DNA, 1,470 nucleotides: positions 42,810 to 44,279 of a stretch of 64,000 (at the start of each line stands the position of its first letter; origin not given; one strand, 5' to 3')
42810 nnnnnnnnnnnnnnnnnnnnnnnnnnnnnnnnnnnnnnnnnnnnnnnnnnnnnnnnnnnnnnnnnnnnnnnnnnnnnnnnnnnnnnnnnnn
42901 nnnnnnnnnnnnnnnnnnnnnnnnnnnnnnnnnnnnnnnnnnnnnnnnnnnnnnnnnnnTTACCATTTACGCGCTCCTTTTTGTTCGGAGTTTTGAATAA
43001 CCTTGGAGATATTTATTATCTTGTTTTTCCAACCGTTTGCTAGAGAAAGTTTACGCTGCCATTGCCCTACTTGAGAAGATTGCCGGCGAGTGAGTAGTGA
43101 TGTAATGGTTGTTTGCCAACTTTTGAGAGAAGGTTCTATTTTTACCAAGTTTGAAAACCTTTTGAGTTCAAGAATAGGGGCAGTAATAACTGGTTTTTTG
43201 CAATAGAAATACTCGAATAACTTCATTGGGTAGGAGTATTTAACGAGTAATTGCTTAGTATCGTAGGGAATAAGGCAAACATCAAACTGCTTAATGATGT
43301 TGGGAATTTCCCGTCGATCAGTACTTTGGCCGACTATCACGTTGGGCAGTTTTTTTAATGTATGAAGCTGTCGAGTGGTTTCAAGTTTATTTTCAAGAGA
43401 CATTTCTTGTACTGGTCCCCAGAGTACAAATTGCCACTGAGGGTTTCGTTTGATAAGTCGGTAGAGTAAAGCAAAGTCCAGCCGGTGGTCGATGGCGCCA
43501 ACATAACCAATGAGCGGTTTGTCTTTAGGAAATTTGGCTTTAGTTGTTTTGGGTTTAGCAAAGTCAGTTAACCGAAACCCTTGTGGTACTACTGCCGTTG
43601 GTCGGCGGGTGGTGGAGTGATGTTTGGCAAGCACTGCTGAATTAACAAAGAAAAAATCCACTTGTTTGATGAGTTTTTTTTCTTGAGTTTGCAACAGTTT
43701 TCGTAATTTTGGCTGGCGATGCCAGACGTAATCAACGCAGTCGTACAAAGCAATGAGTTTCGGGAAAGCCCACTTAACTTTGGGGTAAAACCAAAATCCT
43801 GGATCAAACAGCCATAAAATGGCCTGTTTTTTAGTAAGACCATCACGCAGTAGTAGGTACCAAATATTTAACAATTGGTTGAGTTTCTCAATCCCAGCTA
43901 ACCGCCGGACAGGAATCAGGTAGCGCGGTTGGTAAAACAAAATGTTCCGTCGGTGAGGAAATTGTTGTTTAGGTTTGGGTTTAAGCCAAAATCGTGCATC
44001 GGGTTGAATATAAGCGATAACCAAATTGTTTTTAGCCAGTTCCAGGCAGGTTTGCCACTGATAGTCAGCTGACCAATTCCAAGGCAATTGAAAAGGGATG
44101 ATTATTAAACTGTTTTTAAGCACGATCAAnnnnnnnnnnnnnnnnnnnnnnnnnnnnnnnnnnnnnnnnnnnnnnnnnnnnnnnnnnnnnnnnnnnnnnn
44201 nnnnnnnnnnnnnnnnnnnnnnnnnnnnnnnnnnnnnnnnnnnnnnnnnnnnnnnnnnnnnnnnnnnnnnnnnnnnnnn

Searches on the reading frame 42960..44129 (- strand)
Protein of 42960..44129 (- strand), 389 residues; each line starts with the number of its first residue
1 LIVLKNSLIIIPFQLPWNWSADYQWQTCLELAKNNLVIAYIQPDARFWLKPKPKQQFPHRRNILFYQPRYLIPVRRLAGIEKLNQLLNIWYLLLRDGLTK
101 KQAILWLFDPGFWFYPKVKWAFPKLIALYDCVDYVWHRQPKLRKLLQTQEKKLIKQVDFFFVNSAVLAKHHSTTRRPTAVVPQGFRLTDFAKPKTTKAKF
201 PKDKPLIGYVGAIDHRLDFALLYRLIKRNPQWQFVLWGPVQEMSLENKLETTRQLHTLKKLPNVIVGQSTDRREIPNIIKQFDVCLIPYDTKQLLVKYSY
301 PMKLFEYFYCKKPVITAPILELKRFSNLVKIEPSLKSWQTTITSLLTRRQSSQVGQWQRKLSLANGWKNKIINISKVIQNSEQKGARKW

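Call 3: search_protein_families(library=pfam, proteins=[window:42960-44129:-], max_evalue=0.1)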
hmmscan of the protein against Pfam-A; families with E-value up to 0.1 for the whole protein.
window:42960-44129:- (389 aa): 4 families
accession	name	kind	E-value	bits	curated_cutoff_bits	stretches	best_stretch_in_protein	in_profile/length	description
PF00534.26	Glycos_transf_1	-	9.9e-09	35.4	26.4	1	197-317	8-122/172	Glycosyl transferases group 1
PF13692.12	Glyco_trans_1_4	-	3.9e-07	30.8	27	1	205-319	2-108/142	Glycosyl transferases group 1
PF13524.12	Glyco_trans_1_2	-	0.00025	21.5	25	1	222-325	6-88/144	Glycosyl transferase-like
PF00521.26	DNA_topoisoIV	-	0.09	12.1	31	0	303-383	280-360/432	DNA gyrase/topoisomerase IV, subunit A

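Call 4: search_protein_families(library=ncbifam, proteins=[window:42960-44129:-], max_evalue=0.1)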
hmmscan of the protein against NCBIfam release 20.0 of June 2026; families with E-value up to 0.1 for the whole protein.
window:42960-44129:- (389 aa): 3 families
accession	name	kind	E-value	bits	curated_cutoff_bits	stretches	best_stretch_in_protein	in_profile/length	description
NF047676.1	TeichurnBiosyTuaH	equivalog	6.4e-22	78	550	1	93-323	90-325/384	teichuronic acid biosynthesis protein TuaH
NF001902.0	PRK00654.2-1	equivalog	0.023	13.3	845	1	201-271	297-367/492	glycogen synthase GlgA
NF047684.1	TeichurnBiosyTuaC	equivalog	0.054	12.4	550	1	159-256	168-273/391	teichuronic acid biosynthesis protein TuaC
